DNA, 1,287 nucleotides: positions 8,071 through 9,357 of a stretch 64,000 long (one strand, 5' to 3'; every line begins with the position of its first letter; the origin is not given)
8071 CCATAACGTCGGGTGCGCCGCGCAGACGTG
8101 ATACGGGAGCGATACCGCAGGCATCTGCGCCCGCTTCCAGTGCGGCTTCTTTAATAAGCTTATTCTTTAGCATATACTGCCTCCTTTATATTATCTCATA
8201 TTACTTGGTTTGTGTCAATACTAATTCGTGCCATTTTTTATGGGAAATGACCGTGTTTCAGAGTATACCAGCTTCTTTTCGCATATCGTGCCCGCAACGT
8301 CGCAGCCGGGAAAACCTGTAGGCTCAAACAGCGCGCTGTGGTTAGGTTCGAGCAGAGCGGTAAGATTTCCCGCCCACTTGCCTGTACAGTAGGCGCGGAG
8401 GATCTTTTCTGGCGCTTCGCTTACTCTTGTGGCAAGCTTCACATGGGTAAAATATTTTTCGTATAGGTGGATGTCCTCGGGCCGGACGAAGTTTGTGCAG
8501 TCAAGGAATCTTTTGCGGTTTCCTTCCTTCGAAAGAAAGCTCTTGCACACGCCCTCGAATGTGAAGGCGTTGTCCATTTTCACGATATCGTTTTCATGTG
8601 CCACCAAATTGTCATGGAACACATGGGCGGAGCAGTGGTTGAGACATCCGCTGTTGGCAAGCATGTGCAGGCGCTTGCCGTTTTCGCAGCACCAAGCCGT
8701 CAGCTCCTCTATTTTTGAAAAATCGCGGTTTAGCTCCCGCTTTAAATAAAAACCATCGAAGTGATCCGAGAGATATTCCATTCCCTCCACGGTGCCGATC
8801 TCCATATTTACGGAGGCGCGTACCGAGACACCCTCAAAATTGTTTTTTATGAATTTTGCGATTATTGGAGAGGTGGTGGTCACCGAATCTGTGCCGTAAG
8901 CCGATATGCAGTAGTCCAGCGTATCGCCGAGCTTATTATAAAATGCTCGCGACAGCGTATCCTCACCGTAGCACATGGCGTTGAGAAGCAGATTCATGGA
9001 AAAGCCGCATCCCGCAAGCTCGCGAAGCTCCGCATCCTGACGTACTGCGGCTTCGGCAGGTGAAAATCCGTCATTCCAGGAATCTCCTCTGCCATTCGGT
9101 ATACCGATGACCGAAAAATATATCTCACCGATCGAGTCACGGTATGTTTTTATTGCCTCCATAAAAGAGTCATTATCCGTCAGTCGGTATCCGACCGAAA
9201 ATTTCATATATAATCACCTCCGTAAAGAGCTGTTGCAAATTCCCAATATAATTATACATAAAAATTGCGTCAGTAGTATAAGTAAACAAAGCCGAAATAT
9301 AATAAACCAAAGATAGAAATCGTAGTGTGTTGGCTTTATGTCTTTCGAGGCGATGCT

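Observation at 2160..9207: Seven-gene cluster coupling a U32-like protein, three RdhA/QueG-like Fe-S paralogs and a cupin to uxaB-uxaA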

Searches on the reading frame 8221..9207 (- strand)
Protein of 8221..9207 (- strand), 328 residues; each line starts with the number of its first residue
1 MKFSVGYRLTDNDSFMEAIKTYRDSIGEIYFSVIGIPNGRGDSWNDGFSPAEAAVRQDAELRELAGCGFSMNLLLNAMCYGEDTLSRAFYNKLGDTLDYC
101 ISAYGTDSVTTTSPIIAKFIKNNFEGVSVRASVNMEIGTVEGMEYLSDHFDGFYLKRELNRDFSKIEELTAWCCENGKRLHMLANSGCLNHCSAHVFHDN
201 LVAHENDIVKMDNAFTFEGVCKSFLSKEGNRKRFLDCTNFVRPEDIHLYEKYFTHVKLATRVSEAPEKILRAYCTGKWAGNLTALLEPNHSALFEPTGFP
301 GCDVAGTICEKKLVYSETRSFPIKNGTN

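Call 3: search_protein_families(library=pfam, proteins=[window:8221-9207:-], max_evalue=0.01)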
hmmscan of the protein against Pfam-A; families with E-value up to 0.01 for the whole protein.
window:8221-9207:- (328 aa): 0 families

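Call 4: search_protein_families(library=ncbifam, proteins=[window:8221-9207:-], max_evalue=0.01)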
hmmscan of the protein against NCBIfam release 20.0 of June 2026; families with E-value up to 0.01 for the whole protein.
window:8221-9207:- (328 aa): 0 families

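Call 8: search_solved_structures(query=window:8221-9207:-, max_evalue=10, show_alignments=2)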
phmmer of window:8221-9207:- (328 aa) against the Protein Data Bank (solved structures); distinct sequences matched with E-value up to 10: 1.
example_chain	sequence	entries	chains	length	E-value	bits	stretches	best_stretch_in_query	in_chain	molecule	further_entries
5d88_A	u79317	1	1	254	0.17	14.3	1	67-126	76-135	Predicted protease of the collagenase family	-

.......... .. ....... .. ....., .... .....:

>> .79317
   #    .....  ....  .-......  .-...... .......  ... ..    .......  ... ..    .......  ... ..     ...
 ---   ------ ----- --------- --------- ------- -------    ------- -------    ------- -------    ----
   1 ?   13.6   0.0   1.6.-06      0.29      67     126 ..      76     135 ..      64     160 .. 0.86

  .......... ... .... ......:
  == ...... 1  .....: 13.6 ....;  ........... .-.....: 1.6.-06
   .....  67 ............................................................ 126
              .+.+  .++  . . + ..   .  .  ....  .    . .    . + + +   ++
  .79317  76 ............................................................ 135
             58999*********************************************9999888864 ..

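Call 10: find_homologous_proteins(query=window:8221-9207:-, max_evalue=0.001)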
Query window:8221-9207:- (328 aa): 3567 proteins with E <= 0.001 among 5083 candidates; the best 120 are listed.
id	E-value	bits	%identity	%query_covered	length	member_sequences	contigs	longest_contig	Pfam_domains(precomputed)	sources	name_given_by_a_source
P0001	2.9e-169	581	77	98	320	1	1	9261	-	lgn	-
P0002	9.0e-141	487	64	99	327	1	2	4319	-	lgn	-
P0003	9.0e-136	471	62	99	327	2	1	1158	-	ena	-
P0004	8.9e-135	467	62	99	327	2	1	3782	-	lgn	-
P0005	6.6e-132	458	63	96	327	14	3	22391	-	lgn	-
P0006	2.3e-127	443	59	99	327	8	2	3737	-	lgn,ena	-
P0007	1.3e-113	398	59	89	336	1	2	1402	-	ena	-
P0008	2.5e-113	397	59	89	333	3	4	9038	-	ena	-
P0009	1.6e-112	394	58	96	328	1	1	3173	-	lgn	-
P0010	6.0e-112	392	59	89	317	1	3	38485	-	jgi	-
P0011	6.2e-112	392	58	89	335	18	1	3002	-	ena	-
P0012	3.0e-111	390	56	96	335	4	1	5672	-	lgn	-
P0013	9.4e-111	388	59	89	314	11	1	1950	-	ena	-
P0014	1.2e-110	388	58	89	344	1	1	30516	-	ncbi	-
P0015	1.8e-110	387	59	90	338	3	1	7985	-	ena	-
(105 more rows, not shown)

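Call 12: find_related_loci(query=A1, collection=genome_contigs, flank=10000)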
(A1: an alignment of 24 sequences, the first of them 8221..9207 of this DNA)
Query A1 (328 aa) in genome_contigs; peptide patterns used: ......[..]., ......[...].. (x = any residue, [..] = any of these).
599 stretches matched a pattern (row limit reached: there are more); 565 encode a relative of the query (tblastn E <= 1e-3); the best 80 are kept; 80 distinct loci.
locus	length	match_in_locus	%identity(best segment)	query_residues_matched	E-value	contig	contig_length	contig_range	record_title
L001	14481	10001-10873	59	1-291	3e-117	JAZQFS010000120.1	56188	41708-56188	MAG: Eubacteriales bacterium isolate T1900044632_TS20190098.MAGScoT_cleanbin_000021 SGB_1068_k141_2291047, whole genome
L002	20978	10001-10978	54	1-324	3e-116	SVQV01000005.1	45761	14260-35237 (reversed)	MAG: Oscillospiraceae bacterium isolate SIG626 NODE_4456_length_45761_cov_1.649932, whole genome shotgun sequence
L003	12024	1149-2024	58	1-291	3e-115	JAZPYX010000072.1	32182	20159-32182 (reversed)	MAG: Clostridia bacterium isolate T1900044646_TS20190112.MAGScoT_cleanbin_000030 SGB_1368_k141_262374, whole genome shot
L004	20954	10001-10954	54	1-316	6e-113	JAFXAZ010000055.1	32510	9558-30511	MAG: Lachnospiraceae bacterium isolate RGIG6251 Sheep_Rectum-2__c285463, whole genome shotgun sequence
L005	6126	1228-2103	57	1-291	1e-112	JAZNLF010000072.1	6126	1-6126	MAG: Clostridia bacterium isolate T1900044671_TS20190137.MAGScoT_cleanbin_000031 SGB_1590_k141_458311, whole genome shot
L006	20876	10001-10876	56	1-291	1e-112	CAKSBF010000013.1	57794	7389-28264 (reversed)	MAG: uncultured Clostridia bacterium isolate REFINED_METABAT215_TOP10_CONTIGS_1500_ASSEMBLY_K77_MERGED__Hadza_MoBio_hadz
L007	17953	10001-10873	57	1-291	3e-112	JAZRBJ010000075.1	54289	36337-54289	MAG: Faecousia sp. isolate T1900045129_TC20190123.MAGScoT_cleanbin_000018 SGB_4874_k141_2440712, whole genome shotgun se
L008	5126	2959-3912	53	1-316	2e-112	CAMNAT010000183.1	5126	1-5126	MAG: uncultured Oscillospiraceae bacterium isolate SRR1222429_bin.85_metaWRAP_v1.3_MAG genome assembly, contig: NODE.533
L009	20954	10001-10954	54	1-316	1e-111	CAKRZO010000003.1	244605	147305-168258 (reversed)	MAG: uncultured Acetatifactor sp. isolate REFINED_METABAT215_TOP10_CONTIGS_1500_ASSEMBLY_K77_MERGED__Nepal_MoBio_Fiber-H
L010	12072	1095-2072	53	1-324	1e-111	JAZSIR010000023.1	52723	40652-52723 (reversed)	MAG: Clostridia bacterium isolate T1900044569_TS20190035.MAGScoT_cleanbin_000017 SGB_427_k141_241665, whole genome shotg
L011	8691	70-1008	53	1-315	1e-111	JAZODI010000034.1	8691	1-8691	MAG: Eubacteriales bacterium isolate T1900044752_TS20190418.MAGScoT_cleanbin_000019 SGB_2244_k141_788949, whole genome s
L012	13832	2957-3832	58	1-291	1e-111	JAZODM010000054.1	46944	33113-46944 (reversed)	MAG: Clostridia bacterium isolate T1900044751_TS20190417.MAGScoT_cleanbin_000135 SGB_2222_k141_1682091, whole genome sho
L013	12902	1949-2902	53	1-316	3e-111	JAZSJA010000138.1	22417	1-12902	MAG: Acutalibacteraceae bacterium isolate T1900044567_TS20190033.MAGScoT_cleanbin_000031 SGB_414_k141_2316543, whole gen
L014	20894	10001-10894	57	1-297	8e-111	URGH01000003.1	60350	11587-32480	uncultured Ruminococcaceae bacterium isolate UMGS974 genome assembly, contig: NODE_104_length_60350_cov_4.671217, whole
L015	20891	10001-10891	55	1-296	2e-110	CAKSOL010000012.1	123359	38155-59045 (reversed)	MAG: uncultured Eubacteriales bacterium isolate REFINED_METABAT215_TOP10_CONTIGS_1500_ASSEMBLY_K77_MERGED__Hadza_PheChl_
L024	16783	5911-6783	56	1-291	9e-110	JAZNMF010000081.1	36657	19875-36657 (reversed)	MAG: Acetatifactor sp. isolate T1900044664_TS20190130.MAGScoT_cleanbin_000012 SGB_1541_k141_431756, whole genome shotgun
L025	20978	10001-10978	53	1-324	2e-109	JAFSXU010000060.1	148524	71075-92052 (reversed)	MAG: Clostridia bacterium isolate RGIG3571 Goat_Rumen.Co__c2314285, whole genome shotgun sequence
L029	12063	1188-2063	55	1-291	2e-109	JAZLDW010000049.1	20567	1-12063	MAG: Clostridia bacterium isolate T1900045025_TC20190018.MAGScoT_cleanbin_000004 SGB_4432_k141_2387074, whole genome sho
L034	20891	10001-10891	55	1-296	2e-108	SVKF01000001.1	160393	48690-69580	MAG: Oscillospiraceae bacterium isolate SIG454 NODE_1836_length_160393_cov_2.262719, whole genome shotgun sequence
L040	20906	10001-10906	55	1-296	4e-108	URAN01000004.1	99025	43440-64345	uncultured Clostridiales bacterium isolate UMGS821 genome assembly, contig: NODE_76_length_99025_cov_7.308831, whole gen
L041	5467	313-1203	56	1-296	2e-108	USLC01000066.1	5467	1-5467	uncultured Clostridiales bacterium isolate UMGS1820 genome assembly, contig: NODE_6061_length_5467_cov_2.398004, whole g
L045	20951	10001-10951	51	1-315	2e-107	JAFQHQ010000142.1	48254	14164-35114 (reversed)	MAG: Clostridia bacterium isolate RGIG1828 Goat_Cecum-5__c447205, whole genome shotgun sequence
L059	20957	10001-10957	53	1-312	2e-106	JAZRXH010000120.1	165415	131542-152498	MAG: Eubacteriales bacterium isolate T1900044951_TA20190004.MAGScoT_cleanbin_000010 SGB_3658_k141_1392152, whole genome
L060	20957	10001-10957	51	1-311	2e-106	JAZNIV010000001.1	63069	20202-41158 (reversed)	MAG: Clostridia bacterium isolate T1900044683_TS20190149.MAGScoT_cleanbin_000009 SGB_1703_k141_1298886, whole genome sho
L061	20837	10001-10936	53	2-313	2e-106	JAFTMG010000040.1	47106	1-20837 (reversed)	MAG: Clostridia bacterium isolate RGIG3947 Roe_deer_Cecum-3__c145423, whole genome shotgun sequence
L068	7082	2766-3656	53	1-296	1e-105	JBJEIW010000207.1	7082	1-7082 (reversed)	MAG: Candidatus Ornithomonoglobus sp. isolate PUUB48_bin.020 NODE_5429_length_7082_cov_5.356198, whole genome shotgun se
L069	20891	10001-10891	55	1-296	9e-106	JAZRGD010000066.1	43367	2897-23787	MAG: Eubacteriales bacterium isolate T1900045493_YK20190187.MAGScoT_cleanbin_000007 SGB_7392_k141_1992673, whole genome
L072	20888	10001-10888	54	1-296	9e-106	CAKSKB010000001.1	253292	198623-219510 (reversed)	MAG: uncultured Clostridia bacterium isolate REFINED_METABAT215_TOP10_CONTIGS_1500_ASSEMBLY_K77_MERGED__Hadza_MoBio_hadz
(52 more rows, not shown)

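Call 18: search_protein_families(library=pfam, proteins=[L025:9016-9867:-, L003:6367-7629:+, L059:14004-15701:+, L034:5139-6131:-, L025:16638-18746:-, L024:15134-16417:+, L060:480-2696:+, L045:15066-16550:+, L041:3775-4347:+], max_evalue=0.001)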
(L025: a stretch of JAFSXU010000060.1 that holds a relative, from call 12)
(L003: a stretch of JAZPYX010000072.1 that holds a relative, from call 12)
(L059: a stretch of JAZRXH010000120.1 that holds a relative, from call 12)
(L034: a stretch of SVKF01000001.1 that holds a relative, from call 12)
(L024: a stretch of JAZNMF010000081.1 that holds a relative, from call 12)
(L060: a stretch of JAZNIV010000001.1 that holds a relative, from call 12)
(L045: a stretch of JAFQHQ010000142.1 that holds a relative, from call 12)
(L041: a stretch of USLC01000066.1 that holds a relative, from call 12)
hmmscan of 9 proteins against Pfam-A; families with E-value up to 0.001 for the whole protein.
L025:9016-9867:- (283 aa): 4 families
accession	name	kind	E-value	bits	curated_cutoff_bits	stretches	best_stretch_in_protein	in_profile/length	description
PF12833.13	HTH_18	-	6.5e-23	81.3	33.6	1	200-278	1-79/80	Helix-turn-helix domain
PF00165.29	HTH_AraC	-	3.1e-15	56.3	26.6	2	241-278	6-42/42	Bacterial regulatory helix-turn-helix proteins, AraC family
PF07883.17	Cupin_2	-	5.8e-06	26.4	27.2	1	35-77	21-62/70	Cupin domain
PF02311.25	AraC_binding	-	0.0006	20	21.1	0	35-89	26-80/135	AraC-like ligand binding domain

L003:6367-7629:+ (420 aa): 1 family
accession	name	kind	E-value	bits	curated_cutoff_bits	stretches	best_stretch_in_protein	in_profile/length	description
PF01408.29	GFO_IDH_MocA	-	1.1e-19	71.8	24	1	6-123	1-119/120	Oxidoreductase family, NAD-binding Rossmann fold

L059:14004-15701:+ (565 aa): 1 family
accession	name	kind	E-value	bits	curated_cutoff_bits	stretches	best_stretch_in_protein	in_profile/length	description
PF18952.6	DUF5696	-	6.7e-46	157.4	25.6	1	140-563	197-603/612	Family of unknown function (DUF5696)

L034:5139-6131:- (330 aa): 3 families
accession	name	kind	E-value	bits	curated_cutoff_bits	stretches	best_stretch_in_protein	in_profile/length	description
PF04055.27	Radical_SAM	-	1.9e-18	67.7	29.5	1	10-167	1-165/166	Radical SAM superfamily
PF13186.11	SPASM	-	4.3e-14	53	21.5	1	219-300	1-67/67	Iron-sulfur cluster-binding domain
PF13353.11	Fer4_12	-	0.00069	20.4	22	0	14-113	13-115/137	4Fe-4S single cluster domain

L025:16638-18746:- (702 aa): 3 families
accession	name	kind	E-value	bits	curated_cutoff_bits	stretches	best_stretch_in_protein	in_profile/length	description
PF00933.27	Glyco_hydro_3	-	2.6e-73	247.6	27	1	11-317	1-315/316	Glycosyl hydrolase family 3 N terminal domain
PF01915.27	Glyco_hydro_3_C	-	7.6e-46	157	31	1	356-585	1-200/200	Glycosyl hydrolase family 3 C-terminal domain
PF14310.12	Fn3-like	-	6.3e-21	74.7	25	1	622-691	1-71/71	Fibronectin type III-like domain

L024:15134-16417:+ (427 aa): 8 families
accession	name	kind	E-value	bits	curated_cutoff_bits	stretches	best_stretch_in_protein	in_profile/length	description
PF12831.13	FAD_oxidored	-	1.5e-82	278.5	27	1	23-415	1-413/416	FAD dependent oxidoreductase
PF01266.30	DAO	-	1.7e-08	34.8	27.9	1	23-63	1-41/353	FAD dependent oxidoreductase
PF00890.30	FAD_binding_2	-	8.7e-08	32.2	20.4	1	23-63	1-41/414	FAD binding domain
PF13450.12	NAD_binding_8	-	2.3e-07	31.4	21.9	1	26-81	1-54/68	NAD(P)-binding Rossmann-like domain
PF03486.20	HI0933_like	-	3.7e-07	30.3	50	1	23-57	2-36/244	HI0933-like protein Rossmann domain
PF07992.20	Pyr_redox_2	-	1.5e-06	28.3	26.1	1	23-60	2-40/291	Pyridine nucleotide-disulphide oxidoreductase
PF01134.28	GIDA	-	1.9e-06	27.7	22.1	1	23-54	1-32/391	Glucose inhibited division protein A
PF04820.20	Trp_halogenase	-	0.00063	19.1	21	0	23-55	1-37/458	Tryptophan halogenase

L060:480-2696:+ (738 aa): 2 families
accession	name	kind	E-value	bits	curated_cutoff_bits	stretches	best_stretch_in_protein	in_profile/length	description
PF02901.20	PFL-like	-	1.1e-92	312.2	24.3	1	49-599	33-647/647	Pyruvate formate lyase-like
PF01228.26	Gly_radical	-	1.6e-12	48.3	22.2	1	618-718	4-105/106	Glycine radical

L045:15066-16550:+ (494 aa): 1 family
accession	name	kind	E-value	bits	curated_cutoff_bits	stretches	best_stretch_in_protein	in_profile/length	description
PF00144.29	Beta-lactamase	-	2.4e-30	106.3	27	1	31-296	15-309/329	Beta-lactamase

L041:3775-4347:+ (190 aa): 1 family
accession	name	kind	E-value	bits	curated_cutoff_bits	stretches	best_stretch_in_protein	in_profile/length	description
PF10688.14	Imp-YgjV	-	3e-25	89.3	23.5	1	7-166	3-157/159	Bacterial inner membrane protein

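Call 21: find_encoding_contigs(protein=P0001, flank=10000, max_places=3)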
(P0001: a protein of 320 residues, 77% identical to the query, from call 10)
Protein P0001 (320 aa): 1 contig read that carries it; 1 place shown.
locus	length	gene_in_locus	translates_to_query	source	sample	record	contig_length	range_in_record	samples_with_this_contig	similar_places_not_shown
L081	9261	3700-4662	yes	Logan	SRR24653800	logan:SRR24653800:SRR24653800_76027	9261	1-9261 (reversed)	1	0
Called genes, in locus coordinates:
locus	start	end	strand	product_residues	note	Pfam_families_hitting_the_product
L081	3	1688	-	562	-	?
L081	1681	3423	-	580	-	PF00664:ABC_membrane, PF00005:ABC_tran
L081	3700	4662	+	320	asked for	-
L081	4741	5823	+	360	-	-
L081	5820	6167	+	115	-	-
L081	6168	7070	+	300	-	-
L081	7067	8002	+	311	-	-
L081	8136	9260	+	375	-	?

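Call 22: find_encoding_contigs(protein=P0005, flank=10000, max_places=3)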
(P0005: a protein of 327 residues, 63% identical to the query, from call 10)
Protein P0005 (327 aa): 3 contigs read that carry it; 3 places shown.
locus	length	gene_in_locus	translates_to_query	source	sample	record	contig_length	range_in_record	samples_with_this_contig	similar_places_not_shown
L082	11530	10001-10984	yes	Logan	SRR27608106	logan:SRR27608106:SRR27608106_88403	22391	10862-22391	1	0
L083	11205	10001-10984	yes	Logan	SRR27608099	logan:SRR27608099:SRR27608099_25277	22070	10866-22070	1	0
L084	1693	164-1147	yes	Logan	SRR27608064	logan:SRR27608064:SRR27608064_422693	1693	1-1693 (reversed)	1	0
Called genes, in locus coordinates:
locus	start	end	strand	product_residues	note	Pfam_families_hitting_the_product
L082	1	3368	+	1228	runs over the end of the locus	PF18675:HepII_C (faint), PF07940:Hepar_II_III_C (weak), PF00754:F5_F8_type_C, PF22633:F5_F8_type_C_2 (weak)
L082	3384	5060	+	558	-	PF00395:SLH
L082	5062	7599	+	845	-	PF00395:SLH (faint)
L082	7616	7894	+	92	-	-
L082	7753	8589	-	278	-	PF00165:HTH_AraC (faint), PF12833:HTH_18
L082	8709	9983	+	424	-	PF01408:GFO_IDH_MocA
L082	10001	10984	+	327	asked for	-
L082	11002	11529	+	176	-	?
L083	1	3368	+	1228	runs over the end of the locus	PF18675:HepII_C (faint), PF07940:Hepar_II_III_C (weak), PF00754:F5_F8_type_C, PF22633:F5_F8_type_C_2 (weak)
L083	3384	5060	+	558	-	PF00395:SLH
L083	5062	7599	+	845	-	PF00395:SLH (faint)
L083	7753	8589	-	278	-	PF00165:HTH_AraC (faint), PF12833:HTH_18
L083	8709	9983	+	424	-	PF01408:GFO_IDH_MocA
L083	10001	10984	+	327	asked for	-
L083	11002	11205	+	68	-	?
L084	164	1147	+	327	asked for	-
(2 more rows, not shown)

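Call 30: predict_structure(alignment_id=A1)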
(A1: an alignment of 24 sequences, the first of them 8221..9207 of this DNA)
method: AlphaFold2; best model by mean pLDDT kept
length: 328 residues; sequences in the alignment: 24
mean_pLDDT: 86.4   pTM: 0.87
mean pLDDT of the five models: 86.4, 85.0, 84.8, 84.8, 83.3
residues with pLDDT >= 90: 181; 70-90: 93; 50-70: 45; < 50: 9
segments of 3 or more residues with pLDDT < 50: 320-328
pLDDT, mean of each block of 10 residues (from residue 1): 93 92 97 75 69 91 97 78 79 95 98 92 97 92 97 95 98 98 92 69 62 69 86 87 96 94 90 94 89 77 86 79 37
secondary structure, 60 per line:
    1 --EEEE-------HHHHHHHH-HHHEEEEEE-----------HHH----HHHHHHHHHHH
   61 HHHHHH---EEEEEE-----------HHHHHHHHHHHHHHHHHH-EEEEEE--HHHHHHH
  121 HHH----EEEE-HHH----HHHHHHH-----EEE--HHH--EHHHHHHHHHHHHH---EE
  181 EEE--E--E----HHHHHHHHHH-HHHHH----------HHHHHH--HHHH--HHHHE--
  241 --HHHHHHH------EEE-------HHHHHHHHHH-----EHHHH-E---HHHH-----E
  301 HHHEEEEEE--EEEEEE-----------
elements in order: E3-6 H14-21 E26-31 H50-66 E70-75 H87-104 E106-111 H114-123 E128-131 H140-146 E152-154 H163-175 E179-183 H194-203 H205-209 H220-225 H228-231 H234-237 H243-249 E256-258 H266-275 H282-285 H291-294 E304-309 E312-317

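Call 34: fold_search(model_id=the predicted structure, library=pdb)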
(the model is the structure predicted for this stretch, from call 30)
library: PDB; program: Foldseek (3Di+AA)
matches with E <= 10: 1801; with E <= 0.001: 27
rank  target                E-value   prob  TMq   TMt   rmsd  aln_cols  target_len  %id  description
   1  5d88                  6.5e-10  1.00  0.51  0.66   5.0       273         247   15  The Structure of the U32 Peptidase Mk0906 (released 2015-12-02)
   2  2qgy_A                7.6e-05  1.00  0.35  0.31   7.6       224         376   12  Crystal structure of an enolase from the environmental genome shotgun sequencing of the Sargasso Sea (released 2007-07-24)
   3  9gnd_A                1.7e-04  0.99  0.32  0.37  10.1       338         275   13  KvPepIH62A mutant in complex with F420,F420-dependent oxidoreductase (released 2025-06-11)
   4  9gkh_A                1.8e-04  0.99  0.32  0.37  10.1       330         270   13  KvPepIH62A mutant,F420-dependent oxidoreductase (released 2025-06-11)
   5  5wrp_C                2.3e-04  1.00  0.41  0.37   9.3       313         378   12  T-state crystal structure of pyruvate kinase from Mycobacterium tuberculosis (released 2017-11-15)
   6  5x7u                  2.8e-04  1.00  0.43  0.28  10.8       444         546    9  Trehalose synthase from Thermobaculum terrenum (released 2018-02-28)
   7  2hzg_A                3.1e-04  1.00  0.38  0.33   7.6       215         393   12  Crystal structure of predicted Mandelate racemase from Rhodobacter sphaeroides (released 2006-08-29)
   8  1jpd                  3.1e-04  1.00  0.33  0.34   8.9       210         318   10  L-Ala-D/L-Glu Epimerase (released 2001-12-21)
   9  2hzg_B                3.1e-04  1.00  0.36  0.31   8.2       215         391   12  Crystal structure of predicted Mandelate racemase from Rhodobacter sphaeroides (released 2006-08-29)
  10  5un8_C                3.3e-04  0.97  0.25  0.21  12.2       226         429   10  Crystal Structure of human O-GlcNAcase in complex with glycopeptide p53 (released 2017-03-15)
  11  4gfi_A                3.8e-04  1.00  0.33  0.33  11.2       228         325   11  Crystal structure of EFI-502318, an enolase family member from Agrobacterium tumefaciens with homology to dipeptide ep (released 2012-08-29)
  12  2qgy_B                4.3e-04  1.00  0.35  0.31   4.8       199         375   12  Crystal structure of an enolase from the environmental genome shotgun sequencing of the Sargasso Sea (released 2007-07-24)
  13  4gis_A                4.5e-04  1.00  0.32  0.27   6.7       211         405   15  crystal structure of an enolase family member from vibrio harveyi (efi-target 501692) with homology to mannonate dehyd (released 2012-08-29)
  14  9gkh_B                5.4e-04  0.97  0.33  0.38  10.5       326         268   13  KvPepIH62A mutant,F420-dependent oxidoreductase (released 2025-06-11)
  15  4gir_B                6.2e-04  1.00  0.32  0.27   6.7       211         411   15  Crystal structure of an enolase family member from vibrio harveyi (efi-target 501692) with homology to mannonate dehyd (released 2012-08-29)
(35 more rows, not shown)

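Call 36: search_protein_families(library=pfam, alignment_id=A3, max_evalue=0.00001)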
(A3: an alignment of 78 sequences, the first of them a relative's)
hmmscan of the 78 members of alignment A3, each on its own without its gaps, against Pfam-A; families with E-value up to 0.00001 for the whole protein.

A. member 1, L002:14308-15567:+ (420 aa): 1 family
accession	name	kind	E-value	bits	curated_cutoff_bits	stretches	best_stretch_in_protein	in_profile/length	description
PF01408.29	GFO_IDH_MocA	-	3.9e-19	69.9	24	1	6-123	1-119/120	Oxidoreductase family, NAD-binding Rossmann fold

B. families by the number of members that match (of 78 scanned): 35 families (the first 25 are shown)
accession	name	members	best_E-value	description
PF01408.29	GFO_IDH_MocA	24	1.3e-22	Oxidoreductase family, NAD-binding Rossmann fold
PF18952.6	DUF5696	10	2.7e-59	Family of unknown function (DUF5696)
PF00144.29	Beta-lactamase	4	2.4e-30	Beta-lactamase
PF12833.13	HTH_18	4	1.1e-21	Helix-turn-helix domain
PF00165.29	HTH_AraC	4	2.9e-15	Bacterial regulatory helix-turn-helix proteins, AraC family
PF00528.27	BPD_transp_1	4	2.9e-13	Binding-protein-dependent transport system inner membrane component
PF19773.5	DUF6259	4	3.9e-12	Domain of unknown function (DUF6259)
PF12905.13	Glyco_hydro_101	4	8.8e-09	Endo-alpha-N-acetylgalactosaminidase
PF02311.25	AraC_binding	4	1.9e-08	AraC-like ligand binding domain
PF00933.27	Glyco_hydro_3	3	5.2e-68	Glycosyl hydrolase family 3 N terminal domain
PF07883.17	Cupin_2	3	6.6e-10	Cupin domain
PF03169.20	OPT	2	9.8e-95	OPT oligopeptide transporter protein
PF00404.24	Dockerin_1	2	4.5e-07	Dockerin type I domain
PF08497.15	Radical_SAM_N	1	5.6e-130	Radical SAM N-terminal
PF12831.13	FAD_oxidored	1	1.5e-82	FAD dependent oxidoreductase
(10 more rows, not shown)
